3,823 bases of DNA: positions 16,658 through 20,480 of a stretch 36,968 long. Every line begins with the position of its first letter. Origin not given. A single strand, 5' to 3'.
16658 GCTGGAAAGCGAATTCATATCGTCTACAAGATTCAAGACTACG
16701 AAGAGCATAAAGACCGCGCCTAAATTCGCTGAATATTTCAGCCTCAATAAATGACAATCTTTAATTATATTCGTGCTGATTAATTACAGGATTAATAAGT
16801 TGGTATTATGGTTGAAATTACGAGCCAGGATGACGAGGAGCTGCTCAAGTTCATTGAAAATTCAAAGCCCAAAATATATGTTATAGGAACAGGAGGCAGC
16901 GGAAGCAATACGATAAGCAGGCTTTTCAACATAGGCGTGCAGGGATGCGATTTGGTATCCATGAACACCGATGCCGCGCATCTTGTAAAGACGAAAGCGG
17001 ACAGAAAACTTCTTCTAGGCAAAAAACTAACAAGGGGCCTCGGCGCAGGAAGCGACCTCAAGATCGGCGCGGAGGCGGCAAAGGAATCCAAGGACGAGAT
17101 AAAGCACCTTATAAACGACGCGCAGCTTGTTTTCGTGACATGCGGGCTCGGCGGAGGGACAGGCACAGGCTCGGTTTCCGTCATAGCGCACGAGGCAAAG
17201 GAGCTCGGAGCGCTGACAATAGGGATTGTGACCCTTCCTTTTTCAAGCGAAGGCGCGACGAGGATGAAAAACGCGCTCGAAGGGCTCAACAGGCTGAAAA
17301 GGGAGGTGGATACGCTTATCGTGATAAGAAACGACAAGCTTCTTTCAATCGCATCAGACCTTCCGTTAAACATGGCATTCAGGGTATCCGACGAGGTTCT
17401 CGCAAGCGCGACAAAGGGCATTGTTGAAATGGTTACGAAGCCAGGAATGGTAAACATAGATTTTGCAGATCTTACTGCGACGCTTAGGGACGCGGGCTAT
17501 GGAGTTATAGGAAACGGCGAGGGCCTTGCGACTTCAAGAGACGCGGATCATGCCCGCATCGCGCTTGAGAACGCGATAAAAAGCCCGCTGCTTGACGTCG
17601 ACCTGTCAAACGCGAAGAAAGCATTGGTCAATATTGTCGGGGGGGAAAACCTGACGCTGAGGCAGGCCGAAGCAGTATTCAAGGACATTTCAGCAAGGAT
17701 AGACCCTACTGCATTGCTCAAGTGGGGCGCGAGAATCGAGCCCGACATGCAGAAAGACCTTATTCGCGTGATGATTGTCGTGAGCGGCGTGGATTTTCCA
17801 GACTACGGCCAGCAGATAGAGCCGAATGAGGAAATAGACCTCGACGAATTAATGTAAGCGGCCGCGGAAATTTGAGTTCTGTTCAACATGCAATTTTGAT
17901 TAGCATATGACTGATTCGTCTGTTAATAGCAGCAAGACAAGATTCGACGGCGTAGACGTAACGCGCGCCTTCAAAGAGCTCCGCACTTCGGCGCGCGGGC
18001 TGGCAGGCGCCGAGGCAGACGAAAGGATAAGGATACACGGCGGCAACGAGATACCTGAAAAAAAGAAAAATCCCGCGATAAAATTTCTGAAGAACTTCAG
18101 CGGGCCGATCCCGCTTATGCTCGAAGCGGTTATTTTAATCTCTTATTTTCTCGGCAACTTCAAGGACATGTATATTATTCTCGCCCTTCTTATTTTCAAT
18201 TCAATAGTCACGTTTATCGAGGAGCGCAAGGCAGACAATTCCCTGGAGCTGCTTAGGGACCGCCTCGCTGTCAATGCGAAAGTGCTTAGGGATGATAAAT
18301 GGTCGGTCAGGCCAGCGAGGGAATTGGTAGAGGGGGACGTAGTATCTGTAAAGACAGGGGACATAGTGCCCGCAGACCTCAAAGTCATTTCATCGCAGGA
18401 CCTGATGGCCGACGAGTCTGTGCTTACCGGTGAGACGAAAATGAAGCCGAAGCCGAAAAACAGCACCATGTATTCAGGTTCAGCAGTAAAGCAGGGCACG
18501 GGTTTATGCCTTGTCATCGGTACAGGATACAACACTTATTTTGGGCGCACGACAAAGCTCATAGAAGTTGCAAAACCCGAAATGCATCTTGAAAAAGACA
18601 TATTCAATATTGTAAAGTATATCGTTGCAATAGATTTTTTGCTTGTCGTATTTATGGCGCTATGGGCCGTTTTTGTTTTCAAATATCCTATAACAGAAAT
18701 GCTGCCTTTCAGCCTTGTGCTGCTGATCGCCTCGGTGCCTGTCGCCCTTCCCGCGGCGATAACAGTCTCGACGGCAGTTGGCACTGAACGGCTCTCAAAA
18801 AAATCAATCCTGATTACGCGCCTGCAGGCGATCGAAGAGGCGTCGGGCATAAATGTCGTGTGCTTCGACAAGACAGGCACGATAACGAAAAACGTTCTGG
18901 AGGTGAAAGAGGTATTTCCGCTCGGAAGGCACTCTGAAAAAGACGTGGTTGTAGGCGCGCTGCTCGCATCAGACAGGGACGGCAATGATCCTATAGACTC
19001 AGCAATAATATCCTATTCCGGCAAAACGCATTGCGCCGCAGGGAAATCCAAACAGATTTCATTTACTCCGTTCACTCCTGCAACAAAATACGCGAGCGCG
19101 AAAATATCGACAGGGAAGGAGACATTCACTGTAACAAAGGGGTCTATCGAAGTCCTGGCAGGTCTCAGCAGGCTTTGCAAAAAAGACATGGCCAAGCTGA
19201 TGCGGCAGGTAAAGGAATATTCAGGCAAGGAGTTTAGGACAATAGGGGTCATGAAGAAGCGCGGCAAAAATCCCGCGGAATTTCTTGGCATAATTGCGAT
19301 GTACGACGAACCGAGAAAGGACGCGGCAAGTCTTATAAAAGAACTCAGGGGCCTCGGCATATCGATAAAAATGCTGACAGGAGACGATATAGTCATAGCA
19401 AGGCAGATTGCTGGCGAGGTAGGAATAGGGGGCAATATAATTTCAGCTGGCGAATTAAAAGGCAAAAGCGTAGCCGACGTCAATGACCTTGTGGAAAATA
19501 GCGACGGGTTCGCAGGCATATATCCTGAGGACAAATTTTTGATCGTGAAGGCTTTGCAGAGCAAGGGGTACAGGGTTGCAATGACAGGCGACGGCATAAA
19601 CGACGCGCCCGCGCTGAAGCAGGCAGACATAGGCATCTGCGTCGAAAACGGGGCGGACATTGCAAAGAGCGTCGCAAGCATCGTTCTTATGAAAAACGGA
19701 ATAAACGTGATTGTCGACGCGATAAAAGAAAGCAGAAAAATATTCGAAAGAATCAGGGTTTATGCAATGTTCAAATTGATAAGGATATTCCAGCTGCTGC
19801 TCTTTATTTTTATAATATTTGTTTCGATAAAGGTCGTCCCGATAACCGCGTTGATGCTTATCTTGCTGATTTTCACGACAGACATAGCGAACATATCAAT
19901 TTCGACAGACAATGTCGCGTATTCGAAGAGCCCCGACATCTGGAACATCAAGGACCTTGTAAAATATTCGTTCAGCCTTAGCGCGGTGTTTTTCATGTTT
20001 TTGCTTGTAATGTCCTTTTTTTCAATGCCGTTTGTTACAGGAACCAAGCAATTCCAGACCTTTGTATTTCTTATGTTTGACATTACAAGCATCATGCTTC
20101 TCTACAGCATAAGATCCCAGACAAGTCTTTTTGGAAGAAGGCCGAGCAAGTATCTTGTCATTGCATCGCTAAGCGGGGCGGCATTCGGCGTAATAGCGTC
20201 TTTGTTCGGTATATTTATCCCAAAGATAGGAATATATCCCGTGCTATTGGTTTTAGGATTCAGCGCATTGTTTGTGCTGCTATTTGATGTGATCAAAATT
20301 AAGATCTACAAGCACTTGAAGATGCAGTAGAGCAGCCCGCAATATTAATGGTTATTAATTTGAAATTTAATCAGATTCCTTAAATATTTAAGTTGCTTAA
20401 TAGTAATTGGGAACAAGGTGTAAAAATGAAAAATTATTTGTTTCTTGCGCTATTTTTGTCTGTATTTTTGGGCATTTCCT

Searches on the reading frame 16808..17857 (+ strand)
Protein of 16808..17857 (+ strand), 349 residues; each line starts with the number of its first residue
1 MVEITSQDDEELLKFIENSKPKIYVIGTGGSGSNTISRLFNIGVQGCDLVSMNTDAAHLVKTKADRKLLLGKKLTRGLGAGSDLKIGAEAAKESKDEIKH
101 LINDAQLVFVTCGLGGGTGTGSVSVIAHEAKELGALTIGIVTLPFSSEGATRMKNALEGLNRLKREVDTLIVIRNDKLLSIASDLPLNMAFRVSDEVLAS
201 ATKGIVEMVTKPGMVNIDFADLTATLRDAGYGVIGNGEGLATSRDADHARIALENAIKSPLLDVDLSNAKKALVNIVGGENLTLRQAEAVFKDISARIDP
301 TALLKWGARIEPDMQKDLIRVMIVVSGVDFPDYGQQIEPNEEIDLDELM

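Call 59: search_protein_families(library=pfam, proteins=[window:16808-17857:+], max_evalue=0.00001)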
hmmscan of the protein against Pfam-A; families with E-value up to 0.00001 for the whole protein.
window:16808-17857:+ (349 aa): 2 families
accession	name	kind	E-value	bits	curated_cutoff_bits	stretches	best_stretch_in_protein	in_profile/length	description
PF00091.31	Tubulin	-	7.5e-44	150.7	33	1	22-182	1-189/190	Tubulin/FtsZ family, GTPase domain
PF12327.13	FtsZ_C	-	1.6e-23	83.3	27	1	240-329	7-95/95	FtsZ family, C-terminal domain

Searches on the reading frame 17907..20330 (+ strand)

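Call 59: search_protein_families(library=pfam, proteins=[window:17907-20330:+], max_evalue=0.00001)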
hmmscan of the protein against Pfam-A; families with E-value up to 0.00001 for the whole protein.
window:17907-20330:+ (807 aa): 4 families
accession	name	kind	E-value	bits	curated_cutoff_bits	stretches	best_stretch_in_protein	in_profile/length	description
PF00122.25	E1-E2_ATPase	-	1.8e-42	145.3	28.1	1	122-299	5-181/181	E1-E2 ATPase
PF00702.32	Hydrolase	-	2e-22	81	26.4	1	315-574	1-191/191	haloacid dehalogenase-like hydrolase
PF00690.31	Cation_ATPase_N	-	3.9e-11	42.9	20.4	1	18-79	6-69/69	Cation transporter/ATPase, N-terminus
PF08282.18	Hydrolase_3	-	2.5e-06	27.9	20.9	1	547-606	196-255/255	haloacid dehalogenase-like hydrolase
